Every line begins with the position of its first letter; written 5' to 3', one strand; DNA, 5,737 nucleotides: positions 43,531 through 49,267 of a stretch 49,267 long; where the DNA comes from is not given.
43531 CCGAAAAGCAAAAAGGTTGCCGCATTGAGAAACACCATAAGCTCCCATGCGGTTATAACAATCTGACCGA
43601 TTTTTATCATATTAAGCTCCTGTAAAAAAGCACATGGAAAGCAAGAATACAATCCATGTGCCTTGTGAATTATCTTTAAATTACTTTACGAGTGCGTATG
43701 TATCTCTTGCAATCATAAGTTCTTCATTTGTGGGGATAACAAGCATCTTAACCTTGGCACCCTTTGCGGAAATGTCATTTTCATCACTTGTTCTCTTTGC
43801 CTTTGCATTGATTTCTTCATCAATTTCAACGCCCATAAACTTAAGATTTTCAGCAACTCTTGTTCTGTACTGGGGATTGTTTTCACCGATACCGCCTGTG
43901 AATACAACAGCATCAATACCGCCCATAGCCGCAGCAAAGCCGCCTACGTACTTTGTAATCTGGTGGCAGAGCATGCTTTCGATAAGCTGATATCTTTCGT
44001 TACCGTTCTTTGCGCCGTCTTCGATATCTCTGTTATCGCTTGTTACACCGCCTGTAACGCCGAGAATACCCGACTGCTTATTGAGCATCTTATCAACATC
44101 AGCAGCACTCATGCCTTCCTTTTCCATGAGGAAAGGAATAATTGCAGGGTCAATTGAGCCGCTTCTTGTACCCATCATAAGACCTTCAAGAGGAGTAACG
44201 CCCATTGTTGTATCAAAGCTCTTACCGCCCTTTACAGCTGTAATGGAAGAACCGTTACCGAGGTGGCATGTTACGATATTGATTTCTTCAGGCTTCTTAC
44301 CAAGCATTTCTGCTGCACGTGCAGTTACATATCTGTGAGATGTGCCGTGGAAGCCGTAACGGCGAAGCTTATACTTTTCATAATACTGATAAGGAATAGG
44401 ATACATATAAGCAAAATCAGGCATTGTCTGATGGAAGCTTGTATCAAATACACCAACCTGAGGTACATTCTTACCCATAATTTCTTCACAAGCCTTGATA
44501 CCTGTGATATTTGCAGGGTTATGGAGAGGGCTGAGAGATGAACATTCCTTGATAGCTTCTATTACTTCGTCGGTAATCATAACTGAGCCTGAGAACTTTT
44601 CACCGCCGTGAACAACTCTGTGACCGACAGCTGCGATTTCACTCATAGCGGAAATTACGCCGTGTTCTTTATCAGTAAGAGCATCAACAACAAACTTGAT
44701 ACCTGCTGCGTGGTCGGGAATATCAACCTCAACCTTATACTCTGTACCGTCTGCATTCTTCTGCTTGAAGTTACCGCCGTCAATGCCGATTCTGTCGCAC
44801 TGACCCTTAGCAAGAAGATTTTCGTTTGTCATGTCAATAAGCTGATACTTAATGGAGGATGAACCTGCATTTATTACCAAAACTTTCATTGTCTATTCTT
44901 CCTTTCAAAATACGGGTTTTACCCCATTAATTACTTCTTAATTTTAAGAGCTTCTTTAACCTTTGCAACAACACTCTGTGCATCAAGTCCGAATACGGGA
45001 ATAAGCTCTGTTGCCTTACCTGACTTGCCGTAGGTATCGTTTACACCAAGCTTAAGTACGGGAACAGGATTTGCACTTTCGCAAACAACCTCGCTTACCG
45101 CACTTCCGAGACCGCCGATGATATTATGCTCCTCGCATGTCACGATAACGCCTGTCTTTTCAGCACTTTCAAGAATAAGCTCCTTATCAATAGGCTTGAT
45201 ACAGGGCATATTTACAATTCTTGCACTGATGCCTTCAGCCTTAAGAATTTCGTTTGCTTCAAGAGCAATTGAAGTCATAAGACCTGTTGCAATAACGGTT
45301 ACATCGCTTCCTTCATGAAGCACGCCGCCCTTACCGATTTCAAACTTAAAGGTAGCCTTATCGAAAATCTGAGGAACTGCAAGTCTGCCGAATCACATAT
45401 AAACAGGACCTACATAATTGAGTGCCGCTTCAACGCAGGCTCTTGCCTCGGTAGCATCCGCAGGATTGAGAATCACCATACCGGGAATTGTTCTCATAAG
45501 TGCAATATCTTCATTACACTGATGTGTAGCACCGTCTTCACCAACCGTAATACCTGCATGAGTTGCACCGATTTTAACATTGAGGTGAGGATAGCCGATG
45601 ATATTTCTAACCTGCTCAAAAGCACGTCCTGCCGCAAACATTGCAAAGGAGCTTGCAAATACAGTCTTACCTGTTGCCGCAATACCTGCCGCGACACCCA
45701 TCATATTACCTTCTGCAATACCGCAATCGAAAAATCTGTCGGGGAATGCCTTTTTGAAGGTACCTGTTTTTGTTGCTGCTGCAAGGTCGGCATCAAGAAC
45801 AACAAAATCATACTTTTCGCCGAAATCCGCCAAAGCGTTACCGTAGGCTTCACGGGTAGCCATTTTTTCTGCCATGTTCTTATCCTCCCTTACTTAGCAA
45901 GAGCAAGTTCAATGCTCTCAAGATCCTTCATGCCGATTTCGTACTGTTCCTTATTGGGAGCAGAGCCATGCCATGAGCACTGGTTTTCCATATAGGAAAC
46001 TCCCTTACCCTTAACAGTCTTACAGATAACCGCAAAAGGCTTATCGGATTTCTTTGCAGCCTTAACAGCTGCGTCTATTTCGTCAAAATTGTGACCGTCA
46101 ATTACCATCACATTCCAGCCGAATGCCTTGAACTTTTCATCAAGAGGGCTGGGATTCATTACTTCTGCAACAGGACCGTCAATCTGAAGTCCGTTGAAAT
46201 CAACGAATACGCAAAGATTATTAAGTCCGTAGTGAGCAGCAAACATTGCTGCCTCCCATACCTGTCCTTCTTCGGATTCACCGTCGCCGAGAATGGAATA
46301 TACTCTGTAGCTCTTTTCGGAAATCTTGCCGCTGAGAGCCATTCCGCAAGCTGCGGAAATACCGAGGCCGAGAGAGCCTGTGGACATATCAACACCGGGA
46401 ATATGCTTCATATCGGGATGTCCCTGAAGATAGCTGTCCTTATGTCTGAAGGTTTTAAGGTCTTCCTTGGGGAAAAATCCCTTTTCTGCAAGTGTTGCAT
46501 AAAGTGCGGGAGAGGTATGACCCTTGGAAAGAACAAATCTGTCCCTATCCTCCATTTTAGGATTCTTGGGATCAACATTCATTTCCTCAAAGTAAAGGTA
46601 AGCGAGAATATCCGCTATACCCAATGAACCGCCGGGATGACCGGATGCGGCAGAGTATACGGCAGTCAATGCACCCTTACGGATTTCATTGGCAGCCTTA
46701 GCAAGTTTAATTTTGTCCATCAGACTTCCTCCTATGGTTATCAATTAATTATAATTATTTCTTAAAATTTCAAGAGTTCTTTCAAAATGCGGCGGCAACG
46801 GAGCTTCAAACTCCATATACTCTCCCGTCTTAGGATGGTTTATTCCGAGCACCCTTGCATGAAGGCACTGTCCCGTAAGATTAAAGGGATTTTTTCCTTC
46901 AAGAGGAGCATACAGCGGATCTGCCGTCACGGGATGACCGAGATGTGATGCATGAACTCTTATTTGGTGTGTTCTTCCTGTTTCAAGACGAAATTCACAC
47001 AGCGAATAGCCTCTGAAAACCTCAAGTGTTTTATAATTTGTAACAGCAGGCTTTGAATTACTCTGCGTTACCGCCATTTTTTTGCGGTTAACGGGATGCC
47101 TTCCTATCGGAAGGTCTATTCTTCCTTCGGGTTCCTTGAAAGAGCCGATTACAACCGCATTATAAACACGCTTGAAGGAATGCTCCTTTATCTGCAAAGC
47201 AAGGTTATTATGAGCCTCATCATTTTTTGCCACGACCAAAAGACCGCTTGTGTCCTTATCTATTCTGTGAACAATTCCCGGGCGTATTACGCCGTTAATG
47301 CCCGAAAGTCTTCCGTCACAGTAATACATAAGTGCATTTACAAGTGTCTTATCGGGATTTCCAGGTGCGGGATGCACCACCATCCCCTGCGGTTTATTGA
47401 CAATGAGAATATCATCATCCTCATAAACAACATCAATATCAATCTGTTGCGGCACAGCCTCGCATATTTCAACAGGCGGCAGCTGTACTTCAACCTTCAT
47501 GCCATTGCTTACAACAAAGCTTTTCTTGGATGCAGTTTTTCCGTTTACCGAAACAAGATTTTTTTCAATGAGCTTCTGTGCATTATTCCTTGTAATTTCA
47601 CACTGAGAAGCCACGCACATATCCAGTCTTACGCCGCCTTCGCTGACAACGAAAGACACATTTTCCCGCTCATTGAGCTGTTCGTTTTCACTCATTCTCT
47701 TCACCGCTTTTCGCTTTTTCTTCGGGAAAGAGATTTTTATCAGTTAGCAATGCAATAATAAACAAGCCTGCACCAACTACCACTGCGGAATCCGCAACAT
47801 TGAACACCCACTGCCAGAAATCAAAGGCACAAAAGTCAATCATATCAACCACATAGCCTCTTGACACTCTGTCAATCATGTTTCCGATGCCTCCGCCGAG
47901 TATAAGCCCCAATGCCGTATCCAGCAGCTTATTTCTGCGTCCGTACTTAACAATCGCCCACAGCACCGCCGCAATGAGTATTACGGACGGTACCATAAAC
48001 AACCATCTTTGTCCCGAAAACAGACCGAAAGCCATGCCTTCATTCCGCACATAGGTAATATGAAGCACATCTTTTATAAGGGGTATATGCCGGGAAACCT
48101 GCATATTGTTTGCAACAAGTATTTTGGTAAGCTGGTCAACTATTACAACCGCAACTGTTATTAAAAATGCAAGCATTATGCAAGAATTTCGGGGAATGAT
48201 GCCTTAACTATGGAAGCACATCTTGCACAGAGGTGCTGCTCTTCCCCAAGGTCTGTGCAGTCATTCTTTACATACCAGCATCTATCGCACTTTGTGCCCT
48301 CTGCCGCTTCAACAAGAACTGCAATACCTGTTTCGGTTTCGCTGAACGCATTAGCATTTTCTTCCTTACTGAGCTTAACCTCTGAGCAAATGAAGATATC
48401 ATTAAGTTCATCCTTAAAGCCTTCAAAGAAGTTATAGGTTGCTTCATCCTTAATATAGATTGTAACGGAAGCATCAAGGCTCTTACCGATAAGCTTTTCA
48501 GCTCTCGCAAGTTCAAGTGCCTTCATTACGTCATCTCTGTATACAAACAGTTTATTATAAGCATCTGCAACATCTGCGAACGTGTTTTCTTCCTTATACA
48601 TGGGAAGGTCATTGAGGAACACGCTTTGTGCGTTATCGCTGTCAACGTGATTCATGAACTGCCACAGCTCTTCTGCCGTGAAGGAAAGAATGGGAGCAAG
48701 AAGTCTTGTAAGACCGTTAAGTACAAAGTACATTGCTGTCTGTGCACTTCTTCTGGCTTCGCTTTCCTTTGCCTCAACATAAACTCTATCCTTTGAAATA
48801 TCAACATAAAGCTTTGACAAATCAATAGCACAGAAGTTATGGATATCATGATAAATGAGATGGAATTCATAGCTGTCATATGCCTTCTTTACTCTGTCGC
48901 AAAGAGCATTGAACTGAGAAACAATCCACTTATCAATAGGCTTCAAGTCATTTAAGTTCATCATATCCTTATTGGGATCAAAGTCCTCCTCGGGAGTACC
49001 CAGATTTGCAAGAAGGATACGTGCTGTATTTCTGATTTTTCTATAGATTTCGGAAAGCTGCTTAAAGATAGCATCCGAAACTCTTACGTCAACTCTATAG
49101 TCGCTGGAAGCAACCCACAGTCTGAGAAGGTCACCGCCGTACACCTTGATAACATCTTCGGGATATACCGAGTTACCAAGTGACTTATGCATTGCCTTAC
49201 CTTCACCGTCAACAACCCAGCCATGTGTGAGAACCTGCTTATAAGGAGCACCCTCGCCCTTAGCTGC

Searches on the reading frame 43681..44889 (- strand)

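Call 34: search_protein_families(library=pfam, proteins=[window:43681-44889:-], max_evalue=0.00001)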
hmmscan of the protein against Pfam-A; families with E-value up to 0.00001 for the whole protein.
window:43681-44889:- (402 aa): 1 family
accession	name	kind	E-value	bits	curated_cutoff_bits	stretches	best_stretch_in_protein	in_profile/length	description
PF00871.23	Acetate_kinase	-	3.5e-155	516.9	22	1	2-395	1-392/392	Acetokinase family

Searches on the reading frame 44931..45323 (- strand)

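Call 34: search_protein_families(library=pfam, proteins=[window:44931-45323:-], max_evalue=0.00001)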
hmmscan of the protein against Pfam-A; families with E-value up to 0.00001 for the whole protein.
window:44931-45323:- (130 aa): 2 families
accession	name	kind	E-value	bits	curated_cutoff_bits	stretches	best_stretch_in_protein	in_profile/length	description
PF02780.25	Transketolase_C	-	4.9e-35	120.6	25.9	1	2-118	6-124/124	Transketolase, C-terminal domain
PF22613.1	Transketolase_C_1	-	6.7e-10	39.6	27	1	5-113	11-112/113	Transketolase-like TK C-terminal domain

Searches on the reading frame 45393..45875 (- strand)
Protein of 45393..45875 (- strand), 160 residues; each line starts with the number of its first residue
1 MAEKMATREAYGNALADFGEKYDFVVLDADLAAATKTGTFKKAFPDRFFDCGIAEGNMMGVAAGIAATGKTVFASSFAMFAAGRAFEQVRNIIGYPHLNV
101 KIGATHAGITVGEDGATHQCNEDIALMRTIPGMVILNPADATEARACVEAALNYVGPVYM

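Call 34: search_protein_families(library=pfam, proteins=[window:45393-45875:-], max_evalue=0.00001)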
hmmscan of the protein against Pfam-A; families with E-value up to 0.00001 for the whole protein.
window:45393-45875:- (160 aa): 1 family
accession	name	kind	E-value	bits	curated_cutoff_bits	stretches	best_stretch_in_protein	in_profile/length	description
PF02779.29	Transket_pyr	-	9.2e-41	139.8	27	1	4-159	2-164/174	Transketolase, pyrimidine binding domain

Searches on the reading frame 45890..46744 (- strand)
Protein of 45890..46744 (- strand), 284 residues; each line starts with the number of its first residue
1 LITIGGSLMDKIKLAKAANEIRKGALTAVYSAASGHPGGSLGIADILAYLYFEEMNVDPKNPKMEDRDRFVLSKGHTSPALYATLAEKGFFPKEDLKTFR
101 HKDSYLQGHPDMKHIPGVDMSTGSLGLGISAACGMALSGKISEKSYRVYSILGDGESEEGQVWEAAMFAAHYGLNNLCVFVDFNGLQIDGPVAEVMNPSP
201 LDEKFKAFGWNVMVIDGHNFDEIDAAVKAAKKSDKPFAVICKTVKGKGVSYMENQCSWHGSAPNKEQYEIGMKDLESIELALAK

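Call 34: search_protein_families(library=pfam, proteins=[window:45890-46744:-], max_evalue=0.00001)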
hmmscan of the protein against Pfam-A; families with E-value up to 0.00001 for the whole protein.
window:45890-46744:- (284 aa): 4 families
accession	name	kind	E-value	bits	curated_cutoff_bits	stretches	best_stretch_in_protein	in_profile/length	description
PF00456.26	Transketolase_N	-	1.4e-60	205.5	22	1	16-266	4-266/334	Transketolase, thiamine diphosphate binding domain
PF13292.11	DXP_synthase_N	-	1.2e-11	44.9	21.2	1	9-193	13-180/274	1-deoxy-D-xylulose-5-phosphate synthase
PF00676.26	E1_dh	-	2e-08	34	22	1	121-232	99-209/300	Dehydrogenase E1 component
PF09364.15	XFP_N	-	7e-06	25.5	23.7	1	93-241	108-256/364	XFP N-terminal domain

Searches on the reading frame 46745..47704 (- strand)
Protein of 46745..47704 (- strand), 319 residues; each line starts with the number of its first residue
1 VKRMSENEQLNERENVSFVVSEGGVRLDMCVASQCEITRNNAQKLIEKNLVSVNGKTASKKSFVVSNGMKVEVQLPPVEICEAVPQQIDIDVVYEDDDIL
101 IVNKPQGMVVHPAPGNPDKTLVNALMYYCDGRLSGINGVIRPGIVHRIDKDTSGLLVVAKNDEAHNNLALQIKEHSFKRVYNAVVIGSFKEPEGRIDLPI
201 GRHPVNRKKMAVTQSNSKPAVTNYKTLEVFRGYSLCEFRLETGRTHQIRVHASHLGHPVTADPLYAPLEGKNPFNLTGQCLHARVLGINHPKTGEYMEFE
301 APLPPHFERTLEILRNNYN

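Call 34: search_protein_families(library=pfam, proteins=[window:46745-47704:-], max_evalue=0.00001)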
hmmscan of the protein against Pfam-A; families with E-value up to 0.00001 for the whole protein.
window:46745-47704:- (319 aa): 2 families
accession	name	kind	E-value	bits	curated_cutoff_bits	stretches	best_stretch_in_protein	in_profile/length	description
PF00849.27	PseudoU_synth_2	-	3.5e-34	118.7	26.8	1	98-254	1-152/152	RNA pseudouridylate synthase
PF01479.30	S4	-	4.2e-07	30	22.8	1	25-70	1-47/48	S4 domain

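Call 65: find_encoding_contigs(protein=window:46745-47695:-, flank=10000, max_places=3)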
Protein window:46745-47695:- (316 aa): no gene with exactly this product is on record in the collection.

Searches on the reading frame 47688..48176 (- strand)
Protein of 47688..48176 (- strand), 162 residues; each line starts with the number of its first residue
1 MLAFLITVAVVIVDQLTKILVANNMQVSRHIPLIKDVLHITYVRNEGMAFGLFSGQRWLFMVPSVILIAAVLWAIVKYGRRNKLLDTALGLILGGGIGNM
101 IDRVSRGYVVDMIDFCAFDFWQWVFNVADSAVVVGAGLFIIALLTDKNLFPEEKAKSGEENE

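Call 40: search_protein_families(library=pfam, proteins=[window:47688-48176:-], max_evalue=0.00001)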
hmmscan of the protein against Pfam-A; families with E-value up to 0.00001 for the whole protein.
window:47688-48176:- (162 aa): 1 family
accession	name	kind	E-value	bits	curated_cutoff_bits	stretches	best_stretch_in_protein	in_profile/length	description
PF01252.23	Peptidase_A8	-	7.6e-43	146.5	25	1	6-144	1-141/142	Signal peptidase (SPase) II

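Call 62: find_encoding_contigs(protein=window:47688-48176:-, flank=10000, max_places=3)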
Protein window:47688-48176:- (162 aa): no gene with exactly this product is on record in the collection.

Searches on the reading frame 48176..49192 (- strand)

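Call 34: search_protein_families(library=pfam, proteins=[window:48176-49192:-], max_evalue=0.00001)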
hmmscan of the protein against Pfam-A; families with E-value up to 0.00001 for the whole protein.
window:48176-49192:- (338 aa): 2 families
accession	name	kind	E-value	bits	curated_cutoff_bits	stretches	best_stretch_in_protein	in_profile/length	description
PF08264.19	Anticodon_1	-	6.2e-34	117.4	25.1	1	87-245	1-148/148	Anticodon-binding domain of tRNA ligase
PF00133.28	tRNA-synt_1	-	2.5e-06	27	22.7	1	1-38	376-413/414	tRNA synthetases class I (I, L, M and V)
